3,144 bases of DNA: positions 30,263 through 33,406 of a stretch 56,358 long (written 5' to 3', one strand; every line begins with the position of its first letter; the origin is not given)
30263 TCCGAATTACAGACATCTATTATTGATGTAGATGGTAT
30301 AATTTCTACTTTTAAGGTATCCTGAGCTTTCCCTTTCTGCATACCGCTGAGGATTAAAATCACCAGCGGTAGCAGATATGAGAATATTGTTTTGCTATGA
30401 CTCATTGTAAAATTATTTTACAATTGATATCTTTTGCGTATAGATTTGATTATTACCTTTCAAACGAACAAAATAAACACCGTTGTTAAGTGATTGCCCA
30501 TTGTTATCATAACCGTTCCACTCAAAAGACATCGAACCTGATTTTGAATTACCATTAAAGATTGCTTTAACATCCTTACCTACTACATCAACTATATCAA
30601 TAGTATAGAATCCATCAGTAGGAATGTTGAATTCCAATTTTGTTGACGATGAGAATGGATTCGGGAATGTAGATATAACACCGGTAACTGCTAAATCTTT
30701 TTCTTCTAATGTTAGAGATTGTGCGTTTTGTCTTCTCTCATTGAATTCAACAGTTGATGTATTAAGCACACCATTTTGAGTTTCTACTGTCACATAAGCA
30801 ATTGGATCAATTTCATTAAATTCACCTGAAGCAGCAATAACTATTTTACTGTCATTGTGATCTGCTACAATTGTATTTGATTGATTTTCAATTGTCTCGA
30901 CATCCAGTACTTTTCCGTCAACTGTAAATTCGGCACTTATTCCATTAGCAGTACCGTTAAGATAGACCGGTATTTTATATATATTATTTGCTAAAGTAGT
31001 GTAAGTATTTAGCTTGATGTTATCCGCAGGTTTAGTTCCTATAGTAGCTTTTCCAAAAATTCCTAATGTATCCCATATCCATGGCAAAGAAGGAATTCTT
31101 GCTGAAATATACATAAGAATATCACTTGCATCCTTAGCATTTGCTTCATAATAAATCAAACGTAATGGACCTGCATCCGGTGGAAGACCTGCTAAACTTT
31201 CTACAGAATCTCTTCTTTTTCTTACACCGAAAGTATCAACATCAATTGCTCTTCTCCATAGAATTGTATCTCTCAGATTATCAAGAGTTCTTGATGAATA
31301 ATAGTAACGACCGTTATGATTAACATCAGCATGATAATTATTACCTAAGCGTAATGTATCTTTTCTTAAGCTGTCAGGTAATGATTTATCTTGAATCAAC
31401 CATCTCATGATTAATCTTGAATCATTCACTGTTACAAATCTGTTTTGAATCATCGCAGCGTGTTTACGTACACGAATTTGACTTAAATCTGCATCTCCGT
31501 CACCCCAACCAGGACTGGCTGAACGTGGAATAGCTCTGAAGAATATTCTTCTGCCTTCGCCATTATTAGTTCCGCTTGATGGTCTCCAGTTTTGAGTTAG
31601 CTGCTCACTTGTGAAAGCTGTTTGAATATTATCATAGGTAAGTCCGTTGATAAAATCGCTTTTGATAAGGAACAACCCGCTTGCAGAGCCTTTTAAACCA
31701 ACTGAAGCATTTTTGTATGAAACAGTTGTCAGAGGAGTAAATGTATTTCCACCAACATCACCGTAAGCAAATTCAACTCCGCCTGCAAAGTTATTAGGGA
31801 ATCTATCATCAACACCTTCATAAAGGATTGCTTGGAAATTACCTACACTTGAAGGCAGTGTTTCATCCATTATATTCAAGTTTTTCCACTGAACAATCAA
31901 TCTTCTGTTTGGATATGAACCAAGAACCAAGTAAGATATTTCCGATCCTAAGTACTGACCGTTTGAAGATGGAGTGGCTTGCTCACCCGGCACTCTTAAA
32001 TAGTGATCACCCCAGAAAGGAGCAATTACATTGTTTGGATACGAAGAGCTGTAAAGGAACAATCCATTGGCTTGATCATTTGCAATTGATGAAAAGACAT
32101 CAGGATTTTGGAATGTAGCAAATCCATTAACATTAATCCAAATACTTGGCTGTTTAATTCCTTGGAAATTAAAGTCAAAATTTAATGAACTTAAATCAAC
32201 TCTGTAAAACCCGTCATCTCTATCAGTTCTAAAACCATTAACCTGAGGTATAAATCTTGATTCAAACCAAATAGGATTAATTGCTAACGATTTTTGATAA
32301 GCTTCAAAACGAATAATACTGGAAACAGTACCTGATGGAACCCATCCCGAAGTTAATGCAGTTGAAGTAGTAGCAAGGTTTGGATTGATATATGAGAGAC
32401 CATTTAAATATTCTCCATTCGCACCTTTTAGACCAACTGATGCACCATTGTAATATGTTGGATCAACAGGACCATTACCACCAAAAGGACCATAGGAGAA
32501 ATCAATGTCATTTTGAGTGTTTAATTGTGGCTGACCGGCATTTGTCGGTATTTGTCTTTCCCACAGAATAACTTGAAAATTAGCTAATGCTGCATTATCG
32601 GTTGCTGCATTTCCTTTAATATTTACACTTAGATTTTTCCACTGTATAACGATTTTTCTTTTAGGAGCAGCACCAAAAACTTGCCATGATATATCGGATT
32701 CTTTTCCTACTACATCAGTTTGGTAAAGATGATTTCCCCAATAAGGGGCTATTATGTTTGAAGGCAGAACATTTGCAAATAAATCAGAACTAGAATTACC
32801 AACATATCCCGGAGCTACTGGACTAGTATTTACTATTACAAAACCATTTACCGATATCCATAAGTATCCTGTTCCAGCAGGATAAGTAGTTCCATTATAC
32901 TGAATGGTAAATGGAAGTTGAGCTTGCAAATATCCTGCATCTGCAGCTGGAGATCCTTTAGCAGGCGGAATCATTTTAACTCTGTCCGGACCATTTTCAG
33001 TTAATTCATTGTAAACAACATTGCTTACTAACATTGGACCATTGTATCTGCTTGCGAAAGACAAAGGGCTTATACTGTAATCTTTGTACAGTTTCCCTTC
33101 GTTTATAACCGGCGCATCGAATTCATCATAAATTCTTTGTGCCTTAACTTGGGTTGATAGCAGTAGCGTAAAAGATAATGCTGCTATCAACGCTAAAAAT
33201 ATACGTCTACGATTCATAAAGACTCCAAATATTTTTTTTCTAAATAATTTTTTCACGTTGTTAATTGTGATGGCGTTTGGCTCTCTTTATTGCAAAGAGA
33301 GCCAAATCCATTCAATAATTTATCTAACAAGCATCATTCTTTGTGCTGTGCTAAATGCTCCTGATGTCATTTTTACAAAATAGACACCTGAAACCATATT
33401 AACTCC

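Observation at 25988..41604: Terminator-bounded ~15 kb co-directional unit: YfgM-like TPR gene plus four back-to-back T9SS-cargo genes, a candidate multi-component cell-surface apparatus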

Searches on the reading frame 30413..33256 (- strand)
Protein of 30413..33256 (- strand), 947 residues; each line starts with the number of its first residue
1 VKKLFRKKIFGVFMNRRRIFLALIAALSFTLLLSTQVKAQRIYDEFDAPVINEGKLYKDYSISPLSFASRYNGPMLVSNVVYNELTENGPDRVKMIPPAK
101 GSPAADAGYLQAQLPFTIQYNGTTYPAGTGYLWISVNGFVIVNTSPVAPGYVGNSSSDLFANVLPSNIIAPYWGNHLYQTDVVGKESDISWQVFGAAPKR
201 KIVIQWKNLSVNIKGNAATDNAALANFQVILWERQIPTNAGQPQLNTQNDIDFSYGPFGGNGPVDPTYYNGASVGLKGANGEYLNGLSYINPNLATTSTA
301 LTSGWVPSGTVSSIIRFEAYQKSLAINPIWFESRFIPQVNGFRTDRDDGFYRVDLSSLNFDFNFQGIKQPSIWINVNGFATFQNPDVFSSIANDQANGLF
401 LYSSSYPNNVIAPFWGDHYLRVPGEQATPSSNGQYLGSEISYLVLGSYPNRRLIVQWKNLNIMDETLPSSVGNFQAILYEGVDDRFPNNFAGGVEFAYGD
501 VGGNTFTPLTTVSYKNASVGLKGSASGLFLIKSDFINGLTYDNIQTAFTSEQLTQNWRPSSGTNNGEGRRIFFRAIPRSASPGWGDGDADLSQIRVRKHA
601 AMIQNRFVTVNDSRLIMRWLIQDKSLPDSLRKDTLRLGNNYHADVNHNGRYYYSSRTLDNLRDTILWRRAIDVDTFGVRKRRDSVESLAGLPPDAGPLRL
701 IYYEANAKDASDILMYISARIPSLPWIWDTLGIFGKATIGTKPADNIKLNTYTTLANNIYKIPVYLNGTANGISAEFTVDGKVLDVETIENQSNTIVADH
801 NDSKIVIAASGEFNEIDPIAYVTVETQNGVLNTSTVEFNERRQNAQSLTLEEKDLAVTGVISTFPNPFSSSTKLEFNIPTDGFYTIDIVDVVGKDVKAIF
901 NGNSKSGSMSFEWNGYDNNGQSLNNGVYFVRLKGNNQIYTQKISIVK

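Call 5: search_protein_families(library=pfam, proteins=[window:30413-33256:-], max_evalue=0.01)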
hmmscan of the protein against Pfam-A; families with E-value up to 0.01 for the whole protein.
window:30413-33256:- (947 aa): 3 families
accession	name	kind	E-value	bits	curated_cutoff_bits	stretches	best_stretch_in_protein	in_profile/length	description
PF13860.13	FlgD_ig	-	1.4e-08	35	27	1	884-936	25-77/79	FlgD Ig-like domain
PF18962.6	Por_Secre_tail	-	2.1e-07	31.6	27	1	864-945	2-75/75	Secretion system C-terminal sorting domain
PF06119.19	NIDO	-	0.0018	18.8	25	0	371-486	2-115/186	Nidogen-like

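Call 6: search_protein_families(library=ncbifam, proteins=[window:30413-33256:-], max_evalue=0.01)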
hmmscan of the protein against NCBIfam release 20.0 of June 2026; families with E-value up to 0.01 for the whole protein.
window:30413-33256:- (947 aa): 8 families
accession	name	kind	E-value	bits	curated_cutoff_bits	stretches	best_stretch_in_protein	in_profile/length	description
TIGR04183.1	Por_Secre_tail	domain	7.7e-09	35.4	23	1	864-945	2-71/72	T9SS type A sorting domain-containing protein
NF033707.1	T9SS_sortase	equivalog_domain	1.1e-07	30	420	1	843-933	981-1076/1095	type IX secretion system sortase PorU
NF009277.0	PRK12634.1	equivalog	4.4e-07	30.2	333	1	879-931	119-171/221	flagellar basal body rod modification protein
NF038113.1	T9SSA_dep_M36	equivalog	5.9e-07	28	885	1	838-943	771-866/869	T9SS-dependent M36 family metallopeptidase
NF005176.1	PRK06655.1-1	equivalog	8e-07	29.2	230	1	884-937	99-152/197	flagellar hook assembly protein FlgD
NF009276.0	PRK12633.1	equivalog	0.00051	19.8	383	1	876-933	122-180/234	flagellar basal body rod modification protein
NF004496.1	PRK05842.1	equivalog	0.0047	16.2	250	1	900-938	186-224/271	flagellar hook assembly protein FlgD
NF009452.0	PRK12812.1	equivalog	0.0075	15.5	258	0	883-936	153-208/289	flagellar basal body rod modification protein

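Call 26: find_homologous_proteins(query=window:30413-33217:-, max_evalue=0.001)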
Query window:30413-33217:- (934 aa): 210 proteins with E <= 0.001 among 8000 candidates; the best 120 are listed.
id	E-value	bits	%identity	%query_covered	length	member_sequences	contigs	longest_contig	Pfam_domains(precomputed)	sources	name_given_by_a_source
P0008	0.0e+0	2128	100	100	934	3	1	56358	PF18962.8,PF13860.13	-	-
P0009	0.0e+0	1884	88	100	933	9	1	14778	PF18962.8,PF13860.13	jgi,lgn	-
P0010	0.0e+0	1707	80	100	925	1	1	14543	PF18962.8,PF13860.13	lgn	-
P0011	0.0e+0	1703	78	100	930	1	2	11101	PF18962.8,PF13860.13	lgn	-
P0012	0.0e+0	1702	79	100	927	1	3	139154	PF18962.8,PF13860.13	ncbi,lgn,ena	-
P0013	0.0e+0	1656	76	100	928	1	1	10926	PF18962.8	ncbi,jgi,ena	jgi:hypothetical protein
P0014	0.0e+0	1628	76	100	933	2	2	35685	PF18962.8,PF13860.13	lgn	-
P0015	0.0e+0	1623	76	100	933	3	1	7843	PF18962.8,PF13860.13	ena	-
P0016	0.0e+0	1341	65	100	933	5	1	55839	PF18962.8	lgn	-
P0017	0.0e+0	1338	65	100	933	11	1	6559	PF06119.20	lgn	-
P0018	0.0e+0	1337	65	100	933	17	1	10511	PF06119.20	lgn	-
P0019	0.0e+0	1336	65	100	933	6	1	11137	PF06119.20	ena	-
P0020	8.1e-296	1002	53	98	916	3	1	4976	PF06119.20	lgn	-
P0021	1.7e-291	988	51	98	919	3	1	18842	PF18962.8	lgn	-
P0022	4.7e-284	963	51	98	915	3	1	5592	PF18962.8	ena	-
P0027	4.3e-269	914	48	100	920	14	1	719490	PF06119.20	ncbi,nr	ncbi:MAG: hypothetical protein IPK11_01415 [Ignavibacteria bacterium]|nr:hypothetical protein [Ignav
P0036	3.1e-236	805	46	92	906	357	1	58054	PF18962.8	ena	-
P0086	8.8e-99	350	38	64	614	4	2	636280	PF13860.13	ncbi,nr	ncbi:MAG: hypothetical protein NZ960_00690 [Candidatus Kapabacteria bacterium]|nr:hypothetical prote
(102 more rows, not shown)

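Call 27: find_encoding_contigs(protein=P0027, flank=10000, max_places=2)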
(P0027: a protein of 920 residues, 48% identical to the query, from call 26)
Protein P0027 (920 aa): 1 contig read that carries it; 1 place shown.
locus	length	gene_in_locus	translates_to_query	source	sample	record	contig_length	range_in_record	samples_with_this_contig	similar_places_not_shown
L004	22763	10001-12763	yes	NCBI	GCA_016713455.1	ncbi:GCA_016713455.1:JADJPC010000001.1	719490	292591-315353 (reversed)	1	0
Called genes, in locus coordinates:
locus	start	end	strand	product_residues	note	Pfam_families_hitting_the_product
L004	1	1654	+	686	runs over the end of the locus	PF00676:E1_dh, PF02779:Transket_pyr, PF02780:Transketolase_C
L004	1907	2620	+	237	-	PF09976:TPR_21 (faint), PF13424:TPR_12 (faint), PF14559:TPR_19 (weak)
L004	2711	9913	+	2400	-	PF02415:Chlam_PMP (faint), PF13860:FlgD_ig (faint), PF18962:Por_Secre_tail (weak)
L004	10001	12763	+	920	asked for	PF06119:NIDO (faint)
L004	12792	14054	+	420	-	-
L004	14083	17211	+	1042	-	PF18962:Por_Secre_tail (weak)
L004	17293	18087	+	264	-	-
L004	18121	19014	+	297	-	PF16881:LIAS_N, PF04055:Radical_SAM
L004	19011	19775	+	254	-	PF00753:Lactamase_B, PF23023:Anti-Pycsar_Apyc1, PF12706:Lactamase_B_2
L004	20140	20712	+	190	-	PF13302:Acetyltransf_3, PF13420:Acetyltransf_4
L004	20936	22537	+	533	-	PF02384:N6_Mtase (weak), PF07669:Eco57I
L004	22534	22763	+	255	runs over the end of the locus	PF09226:Endonuc-HincII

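Call 28: find_encoding_contigs(protein=P0036, flank=10000, max_places=2)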
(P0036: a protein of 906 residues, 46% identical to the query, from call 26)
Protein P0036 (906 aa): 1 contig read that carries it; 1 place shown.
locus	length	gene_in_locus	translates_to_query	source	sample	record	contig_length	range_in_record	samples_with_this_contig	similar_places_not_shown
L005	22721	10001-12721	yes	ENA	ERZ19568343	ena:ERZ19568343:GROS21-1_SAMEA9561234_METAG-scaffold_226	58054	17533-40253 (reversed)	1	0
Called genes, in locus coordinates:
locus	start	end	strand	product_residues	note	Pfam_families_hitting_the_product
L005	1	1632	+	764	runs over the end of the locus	PF00676:E1_dh, PF02779:Transket_pyr, PF02780:Transketolase_C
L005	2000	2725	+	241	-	PF09976:TPR_21 (faint)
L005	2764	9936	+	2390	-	-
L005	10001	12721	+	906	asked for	PF18962:Por_Secre_tail (weak)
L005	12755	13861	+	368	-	-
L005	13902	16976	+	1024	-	PF18962:Por_Secre_tail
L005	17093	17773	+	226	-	-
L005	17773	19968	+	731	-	PF07992:Pyr_redox_2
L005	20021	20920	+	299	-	PF16881:LIAS_N, PF04055:Radical_SAM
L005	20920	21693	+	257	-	PF00753:Lactamase_B, PF23023:Anti-Pycsar_Apyc1, PF12706:Lactamase_B_2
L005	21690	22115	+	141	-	PF01894:YjbQ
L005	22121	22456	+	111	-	PF23544:AtuA_ferredoxin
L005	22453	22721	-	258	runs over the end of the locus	-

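Call 29: find_encoding_contigs(protein=P0086, flank=10000, max_places=2)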
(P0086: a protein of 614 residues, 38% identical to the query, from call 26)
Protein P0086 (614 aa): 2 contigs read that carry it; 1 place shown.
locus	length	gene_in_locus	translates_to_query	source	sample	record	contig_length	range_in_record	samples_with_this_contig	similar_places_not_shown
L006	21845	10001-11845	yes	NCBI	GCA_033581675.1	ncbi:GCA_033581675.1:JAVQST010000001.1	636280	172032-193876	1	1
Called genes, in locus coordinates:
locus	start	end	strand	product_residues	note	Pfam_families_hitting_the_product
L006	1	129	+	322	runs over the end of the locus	PF01063:Aminotran_4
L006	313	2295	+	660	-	PF00676:E1_dh, PF02779:Transket_pyr, PF02780:Transketolase_C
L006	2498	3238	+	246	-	PF13432:TPR_16 (faint), PF09976:TPR_21 (weak), PF13176:TPR_7 (faint)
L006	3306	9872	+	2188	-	PF02415:Chlam_PMP (faint), PF13860:FlgD_ig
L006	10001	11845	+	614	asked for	PF13860:FlgD_ig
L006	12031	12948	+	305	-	-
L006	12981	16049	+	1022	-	-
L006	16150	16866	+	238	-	-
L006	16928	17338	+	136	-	-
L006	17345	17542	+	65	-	PF01165:Ribosomal_S21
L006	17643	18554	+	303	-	PF00535:Glycos_transf_2, PF14559:TPR_19 (faint)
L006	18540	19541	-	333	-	PF11013:DUF2851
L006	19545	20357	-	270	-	PF00215:OMPdecase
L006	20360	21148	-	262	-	PF01435:Peptidase_M48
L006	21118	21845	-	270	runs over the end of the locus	PF01416:PseudoU_synth_1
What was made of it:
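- The flank downstream of g267 does rearrange (calls 27-29).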

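Call 33: find_related_loci(query=A2, collection=genome_contigs, flank=10000)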
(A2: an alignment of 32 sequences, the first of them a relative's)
Query A2 (934 aa) in genome_contigs; peptide patterns used: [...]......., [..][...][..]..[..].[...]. (x = any residue, [..] = any of these).
291 stretches matched a pattern; 229 encode a relative of the query (tblastn E <= 1e-3); the best 80 are kept; 79 distinct loci.
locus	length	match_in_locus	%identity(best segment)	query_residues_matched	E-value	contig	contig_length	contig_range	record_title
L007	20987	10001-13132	79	1-934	0e+0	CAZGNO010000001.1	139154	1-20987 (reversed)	MAG TPA_asm: uncultured Chitinophagaceae bacterium isolate SRP178908_co1_320 genome assembly, contig: NODE_42_length_139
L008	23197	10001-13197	76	1-934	0e+0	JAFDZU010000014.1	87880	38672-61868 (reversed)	MAG: Bacteroidetes bacterium isolate SZAS-91 BACT-KAN-6__14__length-87880, whole genome shotgun sequence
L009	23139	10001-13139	65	1-934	0e+0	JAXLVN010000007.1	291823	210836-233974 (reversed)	MAG: Candidatus Kapaibacterium sp. isolate STL-BAC57 C1.230.fa-7, whole genome shotgun sequence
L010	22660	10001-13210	65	1-934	0e+0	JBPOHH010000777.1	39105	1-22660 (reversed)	MAG: Bacteroidota bacterium isolate MAG_525 c_000000186554, whole genome shotgun sequence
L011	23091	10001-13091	52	26-934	0e+0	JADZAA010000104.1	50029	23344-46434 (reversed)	MAG: Bacteroidetes bacterium isolate SJ593 c_000001416642, whole genome shotgun sequence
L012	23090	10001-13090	48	4-934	0e+0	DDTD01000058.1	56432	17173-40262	MAG TPA_asm: Ignavibacteria bacterium UBA2373 UBA2373_contig_11456, whole genome shotgun sequence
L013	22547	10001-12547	51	18-886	0e+0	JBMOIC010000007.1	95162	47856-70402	MAG: Bacteroidota bacterium isolate Deming_bin.385 contig288, whole genome shotgun sequence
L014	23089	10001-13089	48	4-934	0e+0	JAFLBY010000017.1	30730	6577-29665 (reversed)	MAG: Candidatus Kapaibacterium sp. isolate UWPOB_KAPA1 gnl_X_FIELABBJ_17, whole genome shotgun sequence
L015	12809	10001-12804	52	4-934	0e+0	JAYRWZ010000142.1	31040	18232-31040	MAG: Chloroflexota bacterium isolate EBPR_ori4bin.19 k141_57299, whole genome shotgun sequence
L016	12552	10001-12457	48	26-861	0e+0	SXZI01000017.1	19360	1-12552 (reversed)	MAG: Bacteroidota bacterium isolate F1-20-MAGs108 F1-20__c41629, whole genome shotgun sequence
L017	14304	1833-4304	47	26-868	0e+0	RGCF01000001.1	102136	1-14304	MAG: Bacteroidetes bacterium isolate WB6_2A_118 contig_100_0, whole genome shotgun sequence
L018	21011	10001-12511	47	26-881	0e+0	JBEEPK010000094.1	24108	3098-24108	MAG: Bacteroidota bacterium isolate dobsoncreek_2019_sw_WHONDRS-S19S_0087_F_bin.15 scaffold_2695, whole genome shotgun s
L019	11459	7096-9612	47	26-883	0e+0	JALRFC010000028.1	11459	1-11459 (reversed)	MAG: Candidatus Kapaibacterium sp. isolate JZJ.24 NODE_28_length_11459_cov_2.675101, whole genome shotgun sequence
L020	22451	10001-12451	47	26-868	0e+0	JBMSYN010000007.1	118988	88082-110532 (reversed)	MAG: Candidatus Kapaibacteriota bacterium isolate LKB_V5_S17_50percent_par_metabat.85 NODE_20_length_118988_cov_18.03015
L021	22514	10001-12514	51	26-886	0e+0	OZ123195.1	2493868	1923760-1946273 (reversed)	MAG: Bacteroidota bacterium isolate ME-04may21-LR-49 genome assembly, chromosome: 1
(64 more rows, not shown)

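Call 36: search_solved_structures(query=A2, max_evalue=1, show_alignments=3)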
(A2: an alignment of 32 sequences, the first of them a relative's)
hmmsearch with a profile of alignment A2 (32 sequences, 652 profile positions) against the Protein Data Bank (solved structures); distinct sequences matched with E-value up to 1: 9.
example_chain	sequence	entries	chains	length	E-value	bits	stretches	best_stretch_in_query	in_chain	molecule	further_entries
7eh9_A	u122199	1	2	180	3.9e-06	28.8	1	576-640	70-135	Basal-body rod modification protein FlgD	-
7bhq_A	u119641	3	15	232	5.5e-06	28.3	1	576-640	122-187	Basal-body rod modification protein FlgD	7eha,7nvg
3osv_A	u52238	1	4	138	1.4e-05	27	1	578-637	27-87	Flagellar basal-body rod modification protein FlgD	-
3c12_A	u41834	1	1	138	3.2e-05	25.8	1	577-640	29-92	Flagellar protein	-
4zzf_A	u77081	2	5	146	0.01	17.6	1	586-640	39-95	Flagellar basal body rod modification protein | Basal-body rod modification protein FlgD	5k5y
4zzk_A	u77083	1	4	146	0.01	17.6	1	586-640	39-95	Basal-body rod modification protein FlgD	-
5m11_A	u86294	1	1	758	0.018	16.7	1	564-645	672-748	Immunoreactive 84kD antigen PG93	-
8rw9_E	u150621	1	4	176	0.18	13.4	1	528-650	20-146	S-layer protein sap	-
8rwf_A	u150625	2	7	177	0.18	13.4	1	528-650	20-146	S-layer protein sap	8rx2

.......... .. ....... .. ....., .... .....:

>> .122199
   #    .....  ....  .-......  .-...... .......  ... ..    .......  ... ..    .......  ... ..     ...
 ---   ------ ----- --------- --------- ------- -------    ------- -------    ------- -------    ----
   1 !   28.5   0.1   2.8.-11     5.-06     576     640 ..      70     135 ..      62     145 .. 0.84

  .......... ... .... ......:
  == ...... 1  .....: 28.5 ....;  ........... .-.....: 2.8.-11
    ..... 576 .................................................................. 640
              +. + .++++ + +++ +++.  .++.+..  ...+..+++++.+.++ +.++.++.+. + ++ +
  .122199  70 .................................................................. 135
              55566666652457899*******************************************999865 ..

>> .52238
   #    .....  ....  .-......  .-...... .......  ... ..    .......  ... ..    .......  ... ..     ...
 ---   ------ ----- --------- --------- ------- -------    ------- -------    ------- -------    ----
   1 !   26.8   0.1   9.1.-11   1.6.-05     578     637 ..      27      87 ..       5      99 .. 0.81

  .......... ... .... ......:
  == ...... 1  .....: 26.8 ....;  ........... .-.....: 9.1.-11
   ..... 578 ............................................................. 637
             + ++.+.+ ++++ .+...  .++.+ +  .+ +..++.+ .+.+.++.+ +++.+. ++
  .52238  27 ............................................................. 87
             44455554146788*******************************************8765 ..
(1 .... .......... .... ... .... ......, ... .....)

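Call 38: search_protein_families(library=pfam, alignment_id=A2, max_evalue=1)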
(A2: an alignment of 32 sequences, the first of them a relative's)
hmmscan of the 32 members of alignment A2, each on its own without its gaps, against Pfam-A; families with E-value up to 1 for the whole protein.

A. member 1, P0008 (934 aa): 4 families
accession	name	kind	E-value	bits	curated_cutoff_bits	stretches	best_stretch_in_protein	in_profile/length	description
PF13860.13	FlgD_ig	-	1.4e-08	35.1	27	1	871-923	25-77/79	FlgD Ig-like domain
PF18962.6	Por_Secre_tail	-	2e-07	31.6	27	1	851-932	2-75/75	Secretion system C-terminal sorting domain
PF06119.19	NIDO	-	0.0022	18.5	25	1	358-473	2-115/186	Nidogen-like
PF13585.12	CHU_C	-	0.12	13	27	1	872-928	30-80/86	CHU_C Type IX secretion signal domain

B. families by the number of members that match (of 32 scanned): 16 families
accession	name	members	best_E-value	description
PF18962.6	Por_Secre_tail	30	3e-08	Secretion system C-terminal sorting domain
PF13860.13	FlgD_ig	27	1.3e-13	FlgD Ig-like domain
PF13585.12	CHU_C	14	3.8e-05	CHU_C Type IX secretion signal domain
PF06119.19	NIDO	11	4.4e-06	Nidogen-like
PF10029.15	DUF2271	5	0.037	Predicted periplasmic protein (DUF2271)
PF23623.1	GBD_IRG7_N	3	0.038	IRG7 N-terminal galactose binding domain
PF04312.18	DUF460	1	0.0082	Protein of unknown function (DUF460)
PF05136.18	Phage_portal_2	1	0.0089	Phage portal protein, lambda family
PF10182.14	Flo11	1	0.079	Flo11 domain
PF16063.10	DUF4805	1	0.12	Domain of unknown function (DUF4805)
PF05212.18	DUF707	1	0.16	Protein of unknown function (DUF707)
PF18621.7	Rv3651-like_middle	1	0.17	Rv3651-like, middle domain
PF12991.12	DUF3875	1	0.2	Domain of unknown function, B. Theta Gene description (DUF3875)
PF02577.19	BFN_dom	1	0.23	Bifunctional nuclease domain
PF23469.1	KH_12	1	0.5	KH-domain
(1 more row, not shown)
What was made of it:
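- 30413..33217 (-): g934: signal peptide, two NIDO-like domains, a conserved helical segment (WGDGDAD...DVNHNGR), a cohesin-like beta-sandwich and a type A CTD. NIDO is sub-threshold in the window (18.8 bits) but hits 11 of 32 family members, best E 4.4e-6 (calls 5, 38).
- On NIDO domain (PF06119): 11 of 32 family members match, best E 4.4e-6 (call 38).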
